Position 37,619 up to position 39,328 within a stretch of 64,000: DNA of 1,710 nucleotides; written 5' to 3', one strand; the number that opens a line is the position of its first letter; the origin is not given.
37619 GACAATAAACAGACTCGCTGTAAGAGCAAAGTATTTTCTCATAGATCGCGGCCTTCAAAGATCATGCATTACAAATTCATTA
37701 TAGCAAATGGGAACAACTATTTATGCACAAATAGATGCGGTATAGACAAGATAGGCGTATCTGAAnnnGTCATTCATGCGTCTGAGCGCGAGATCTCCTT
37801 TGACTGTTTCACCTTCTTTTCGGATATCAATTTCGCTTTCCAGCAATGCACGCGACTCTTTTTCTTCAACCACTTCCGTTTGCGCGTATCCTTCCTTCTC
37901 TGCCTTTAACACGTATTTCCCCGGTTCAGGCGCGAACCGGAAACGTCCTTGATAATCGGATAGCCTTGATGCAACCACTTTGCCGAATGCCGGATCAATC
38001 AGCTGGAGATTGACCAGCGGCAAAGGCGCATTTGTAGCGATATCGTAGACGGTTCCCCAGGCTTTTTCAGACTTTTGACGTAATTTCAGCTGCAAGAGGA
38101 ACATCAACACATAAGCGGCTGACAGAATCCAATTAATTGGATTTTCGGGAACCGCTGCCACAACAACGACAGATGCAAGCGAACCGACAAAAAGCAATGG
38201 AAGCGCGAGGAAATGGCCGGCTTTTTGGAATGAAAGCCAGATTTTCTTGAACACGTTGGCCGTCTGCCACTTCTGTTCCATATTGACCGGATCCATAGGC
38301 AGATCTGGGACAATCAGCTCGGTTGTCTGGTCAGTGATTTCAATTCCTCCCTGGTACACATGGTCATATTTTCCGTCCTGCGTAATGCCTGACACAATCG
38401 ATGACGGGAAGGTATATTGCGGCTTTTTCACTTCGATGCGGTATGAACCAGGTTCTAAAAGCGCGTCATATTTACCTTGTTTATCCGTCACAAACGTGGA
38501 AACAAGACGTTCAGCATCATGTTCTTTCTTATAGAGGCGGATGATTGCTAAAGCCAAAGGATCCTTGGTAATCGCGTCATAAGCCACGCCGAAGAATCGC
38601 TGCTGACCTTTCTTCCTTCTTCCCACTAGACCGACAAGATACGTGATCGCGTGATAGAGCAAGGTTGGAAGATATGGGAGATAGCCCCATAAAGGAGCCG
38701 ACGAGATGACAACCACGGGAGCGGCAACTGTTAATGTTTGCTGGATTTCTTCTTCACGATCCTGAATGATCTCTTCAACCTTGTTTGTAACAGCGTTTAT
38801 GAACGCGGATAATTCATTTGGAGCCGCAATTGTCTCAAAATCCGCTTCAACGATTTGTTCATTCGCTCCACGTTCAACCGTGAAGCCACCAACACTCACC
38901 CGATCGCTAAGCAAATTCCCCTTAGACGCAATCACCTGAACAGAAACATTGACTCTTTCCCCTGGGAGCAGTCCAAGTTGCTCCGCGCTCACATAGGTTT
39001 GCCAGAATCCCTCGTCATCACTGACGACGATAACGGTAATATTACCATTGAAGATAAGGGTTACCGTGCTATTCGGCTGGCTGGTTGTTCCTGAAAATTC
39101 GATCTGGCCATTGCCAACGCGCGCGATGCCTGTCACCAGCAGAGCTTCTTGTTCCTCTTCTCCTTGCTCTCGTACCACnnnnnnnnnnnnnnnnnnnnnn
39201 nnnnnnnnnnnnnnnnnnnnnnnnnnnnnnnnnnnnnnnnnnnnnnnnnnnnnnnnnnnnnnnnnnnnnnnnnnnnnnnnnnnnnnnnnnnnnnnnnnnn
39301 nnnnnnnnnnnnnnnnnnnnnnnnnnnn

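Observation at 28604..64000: Tandem array of five giant (2.5-3.0 kaa) surface-protein paralogs occupying 35 kb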

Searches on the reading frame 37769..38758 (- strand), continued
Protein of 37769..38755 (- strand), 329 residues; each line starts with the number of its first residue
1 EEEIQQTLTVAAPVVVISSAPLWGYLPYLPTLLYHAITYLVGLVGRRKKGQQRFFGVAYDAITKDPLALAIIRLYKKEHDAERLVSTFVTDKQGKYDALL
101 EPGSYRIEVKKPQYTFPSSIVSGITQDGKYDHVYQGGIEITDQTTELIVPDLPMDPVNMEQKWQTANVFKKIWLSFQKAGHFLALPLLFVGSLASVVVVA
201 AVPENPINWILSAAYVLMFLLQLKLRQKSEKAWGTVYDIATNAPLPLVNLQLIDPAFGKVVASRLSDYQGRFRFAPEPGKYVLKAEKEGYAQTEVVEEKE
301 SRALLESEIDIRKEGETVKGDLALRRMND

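Call 97: find_related_loci(query=A1, collection=metagenome_contigs, flank=10000)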
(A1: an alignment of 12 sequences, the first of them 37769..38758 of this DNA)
Query A1 (330 aa) in metagenome_contigs; peptide patterns used: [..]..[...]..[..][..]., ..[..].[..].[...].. (x = any residue, [..] = any of these).
523 stretches matched a pattern; 69 encode a relative of the query (tblastn E <= 1e-3); 69 distinct loci.
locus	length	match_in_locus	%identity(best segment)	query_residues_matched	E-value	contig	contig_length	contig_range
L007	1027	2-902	49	25-327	2e-80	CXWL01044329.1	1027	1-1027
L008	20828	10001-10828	32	13-303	6e-43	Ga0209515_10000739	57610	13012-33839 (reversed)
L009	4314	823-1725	33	30-291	7e-35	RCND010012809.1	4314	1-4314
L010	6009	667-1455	28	49-318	1e-29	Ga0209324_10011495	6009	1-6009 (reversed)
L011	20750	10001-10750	32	56-316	1e-28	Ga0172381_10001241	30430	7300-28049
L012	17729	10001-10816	32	56-291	1e-27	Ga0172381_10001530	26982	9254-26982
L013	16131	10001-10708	33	50-292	1e-27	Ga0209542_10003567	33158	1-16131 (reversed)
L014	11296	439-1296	30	39-320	7e-27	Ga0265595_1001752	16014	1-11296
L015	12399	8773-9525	32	56-325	2e-26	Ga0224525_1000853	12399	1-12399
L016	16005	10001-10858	30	39-320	4e-26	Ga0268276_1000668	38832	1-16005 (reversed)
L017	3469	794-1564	30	30-294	7e-26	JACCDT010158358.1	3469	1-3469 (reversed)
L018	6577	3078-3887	29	56-322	5e-26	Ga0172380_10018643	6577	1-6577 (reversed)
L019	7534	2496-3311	29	30-302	4e-25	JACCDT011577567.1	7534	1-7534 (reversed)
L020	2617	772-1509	30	33-288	6e-25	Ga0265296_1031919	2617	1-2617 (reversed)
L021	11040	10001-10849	28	5-325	2e-24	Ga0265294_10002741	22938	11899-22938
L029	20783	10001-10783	30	30-329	6e-23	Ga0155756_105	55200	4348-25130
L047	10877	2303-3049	27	30-291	4e-20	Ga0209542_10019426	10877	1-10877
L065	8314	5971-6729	27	50-325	2e-16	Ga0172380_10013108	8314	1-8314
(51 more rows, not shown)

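Call 101: search_protein_families(library=pfam, proteins=[L047:1023-1667:+, L065:3232-4098:+, L047:1673-3145:+, L029:9161-10867:+, L012:8783-10978:+, L012:10982-11839:+], max_evalue=0.001)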
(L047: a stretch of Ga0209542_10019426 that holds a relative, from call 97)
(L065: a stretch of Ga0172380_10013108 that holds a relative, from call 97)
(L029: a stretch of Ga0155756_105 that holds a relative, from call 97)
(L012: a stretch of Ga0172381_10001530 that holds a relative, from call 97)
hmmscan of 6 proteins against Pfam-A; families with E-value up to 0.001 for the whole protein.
L047:1023-1667:+ (215 aa): 1 family
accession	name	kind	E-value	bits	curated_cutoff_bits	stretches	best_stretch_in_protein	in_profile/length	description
PF02163.28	Peptidase_M50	-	2e-15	57.2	27.2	2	130-165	162-197/221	Peptidase family M50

L065:3232-4098:+ (289 aa): 3 families
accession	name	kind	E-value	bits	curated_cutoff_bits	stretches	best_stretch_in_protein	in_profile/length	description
PF00753.33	Lactamase_B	-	1e-13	52.1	22.7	1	44-245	3-195/196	Metallo-beta-lactamase superfamily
PF25281.1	MBL_MAP1B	-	3.2e-05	23.6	37.6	1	45-107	29-87/279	MAP1B MBL-like domain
PF12706.13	Lactamase_B_2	-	0.00019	21.5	27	1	82-111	26-59/200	Beta-lactamase superfamily domain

L047:1673-3145:+ (491 aa): 2 families
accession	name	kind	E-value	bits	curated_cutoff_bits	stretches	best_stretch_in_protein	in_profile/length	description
PF13620.12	CarboxypepD_reg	-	3.4e-09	37.4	32.3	1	233-289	4-60/82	Carboxypeptidase regulatory-like domain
PF17210.9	SdrD_B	-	6.8e-05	23.5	29.7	1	244-298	24-79/112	SdrD B-like domain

L029:9161-10867:+ (569 aa): 5 families
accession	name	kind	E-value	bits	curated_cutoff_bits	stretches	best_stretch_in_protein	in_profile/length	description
PF13620.12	CarboxypepD_reg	-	1e-10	42.3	32.3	1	313-368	4-59/82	Carboxypeptidase regulatory-like domain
PF13715.12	CarbopepD_reg_2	-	3.2e-05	24.3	32.2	0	313-369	3-56/88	CarboxypepD_reg-like domain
PF17210.9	SdrD_B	-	9.4e-05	23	29.7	0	324-370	24-72/112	SdrD B-like domain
PF07210.18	DUF1416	-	0.00022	21.5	23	0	313-363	24-72/97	Protein of unknown function (DUF1416)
PF23194.1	NOMO_5th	-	0.00073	20.3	27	0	326-362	18-55/89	NOMO fifth transthyretin-like domain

L012:8783-10978:+ (732 aa): 2 families
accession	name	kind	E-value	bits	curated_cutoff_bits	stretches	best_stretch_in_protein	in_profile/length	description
PF13620.12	CarboxypepD_reg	-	5.1e-10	40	32.3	1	451-506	4-59/82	Carboxypeptidase regulatory-like domain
PF17210.9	SdrD_B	-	4.9e-05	23.9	29.7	0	461-517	23-80/112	SdrD B-like domain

L012:10982-11839:+ (286 aa): 4 families
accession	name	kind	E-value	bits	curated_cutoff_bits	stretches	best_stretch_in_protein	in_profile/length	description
PF02518.31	HATPase_c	-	2.7e-27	95.9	26.4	1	175-285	2-110/111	Histidine kinase-, DNA gyrase B-, and HSP90-like ATPase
PF00512.31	HisKA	-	2.3e-07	31.2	26.9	1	60-127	2-66/66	His Kinase A (phospho-acceptor) domain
PF13581.12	HATPase_c_2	-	0.00014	22.3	27.4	1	170-260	25-110/127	Histidine kinase-like ATPase domain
PF14501.12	HATPase_c_5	-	0.00025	21.4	22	1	178-273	5-93/102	GHKL domain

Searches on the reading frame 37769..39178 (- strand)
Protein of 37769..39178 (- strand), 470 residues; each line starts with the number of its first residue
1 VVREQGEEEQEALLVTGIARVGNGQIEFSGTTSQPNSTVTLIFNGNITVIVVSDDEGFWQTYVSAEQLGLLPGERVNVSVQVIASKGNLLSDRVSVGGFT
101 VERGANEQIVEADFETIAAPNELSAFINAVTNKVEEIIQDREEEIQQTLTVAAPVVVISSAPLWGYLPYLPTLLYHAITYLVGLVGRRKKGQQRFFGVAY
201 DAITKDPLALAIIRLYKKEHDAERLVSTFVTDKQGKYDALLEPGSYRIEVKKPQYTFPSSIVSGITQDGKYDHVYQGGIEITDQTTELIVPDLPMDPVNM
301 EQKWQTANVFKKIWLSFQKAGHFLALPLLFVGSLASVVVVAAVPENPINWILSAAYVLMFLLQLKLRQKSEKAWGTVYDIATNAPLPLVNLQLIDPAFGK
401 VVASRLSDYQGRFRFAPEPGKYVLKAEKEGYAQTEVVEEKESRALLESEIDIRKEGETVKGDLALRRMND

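Call 41: predict_structure(alignment_id=A2)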
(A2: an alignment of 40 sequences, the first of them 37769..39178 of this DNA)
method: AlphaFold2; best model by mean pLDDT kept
length: 470 residues; sequences in the alignment: 40
mean_pLDDT: 84.7   pTM: 0.55
mean pLDDT of the five models: 84.7, 83.4, 82.8, 82.5, 81.9
residues with pLDDT >= 90: 239; 70-90: 149; 50-70: 66; < 50: 16
segments of 3 or more residues with pLDDT < 50: 1-8, 116-123
pLDDT, mean of each block of 10 residues (from residue 1): 44 81 84 94 93 96 89 88 91 82 73 53 55 70 64 66 77 86 69 79 94 94 94 92 90 95 89 84 69 93 88 89 94 98 98 97 88 84 94 95 91 93 97 82 85 91 91
secondary structure, 60 per line:
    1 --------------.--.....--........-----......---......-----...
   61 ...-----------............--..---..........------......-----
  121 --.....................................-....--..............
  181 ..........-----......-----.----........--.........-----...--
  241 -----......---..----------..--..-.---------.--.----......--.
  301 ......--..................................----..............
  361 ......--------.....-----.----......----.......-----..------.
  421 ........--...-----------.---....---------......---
elements in order: E18-22 E25-32 E38-43 E47-52 E58-63 E75-86 E94-103 E110-115 H123-159 H161-164 H167-190 E196-201 E212-219 E222-230 E236-238 E246-251 E292-297 H300-306 H309-342 H347-366 E375-379 E390-395 E400-406 E420-428 E431-433 E449-452 E462-467

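Call 87: fold_search(model_id=the predicted structure, library=pdb)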
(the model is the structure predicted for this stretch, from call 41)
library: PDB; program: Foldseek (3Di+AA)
matches with E <= 10: 942; with E <= 0.001: 3
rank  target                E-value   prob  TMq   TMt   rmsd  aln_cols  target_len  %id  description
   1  6fwv_B                1.5e-06  1.00  0.15  0.14  23.5       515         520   11  The Bacillus anthracis TIE protein (released 2018-08-08)
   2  6fwv_A                2.4e-06  1.00  0.15  0.14  23.5       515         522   11  The Bacillus anthracis TIE protein (released 2018-08-08)
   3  6xi3                  3.3e-04  0.89  0.13  0.15  21.4       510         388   10  Crystal structure of tetra-tandem repeat in extending region of large adhesion protein (released 2020-10-14)
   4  4v96_AE               1.0e-03  0.69  0.10  0.15  33.9       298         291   12  The structure of a 1.8 MDa viral genome injection device suggests alternative infection mechanisms (released 2014-07-09)
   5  4v96_AK               1.6e-03  0.85  0.12  0.18  33.6       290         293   13  The structure of a 1.8 MDa viral genome injection device suggests alternative infection mechanisms (released 2014-07-09)
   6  3mn8_B                2.5e-03  1.00  0.15  0.19   8.5       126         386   18  Structure of Drosophila melanogaster carboxypeptidase D isoform 1B short (released 2010-07-28)
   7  3mn8_C                2.7e-03  1.00  0.15  0.19   8.6       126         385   18  Structure of Drosophila melanogaster carboxypeptidase D isoform 1B short (released 2010-07-28)
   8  4v96_AQ               3.7e-03  0.51  0.09  0.13  34.0       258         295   10  The structure of a 1.8 MDa viral genome injection device suggests alternative infection mechanisms (released 2014-07-09)
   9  3mn8_D                4.1e-03  1.00  0.15  0.18   8.6       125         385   18  Structure of Drosophila melanogaster carboxypeptidase D isoform 1B short (released 2010-07-28)
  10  1qmu_A                4.3e-03  1.00  0.16  0.20   7.8       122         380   16  Duck carboxypeptidase D domain II (released 2000-10-13)
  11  4v96_AH               4.6e-03  0.69  0.12  0.17  34.5       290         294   12  The structure of a 1.8 MDa viral genome injection device suggests alternative infection mechanisms (released 2014-07-09)
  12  6s7t_F                4.8e-03  0.98  0.13  0.23  35.9       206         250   12  Cryo-EM structure of human oligosaccharyltransferase complex OST-B (released 2019-12-18)
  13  4v96_AB               6.3e-03  0.44  0.09  0.13  34.0       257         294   10  The structure of a 1.8 MDa viral genome injection device suggests alternative infection mechanisms (released 2014-07-09)
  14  4v96_AL               6.7e-03  0.60  0.12  0.18  23.0       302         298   14  The structure of a 1.8 MDa viral genome injection device suggests alternative infection mechanisms (released 2014-07-09)
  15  3mn8_A                7.4e-03  1.00  0.15  0.19   8.6       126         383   18  Structure of Drosophila melanogaster carboxypeptidase D isoform 1B short (released 2010-07-28)
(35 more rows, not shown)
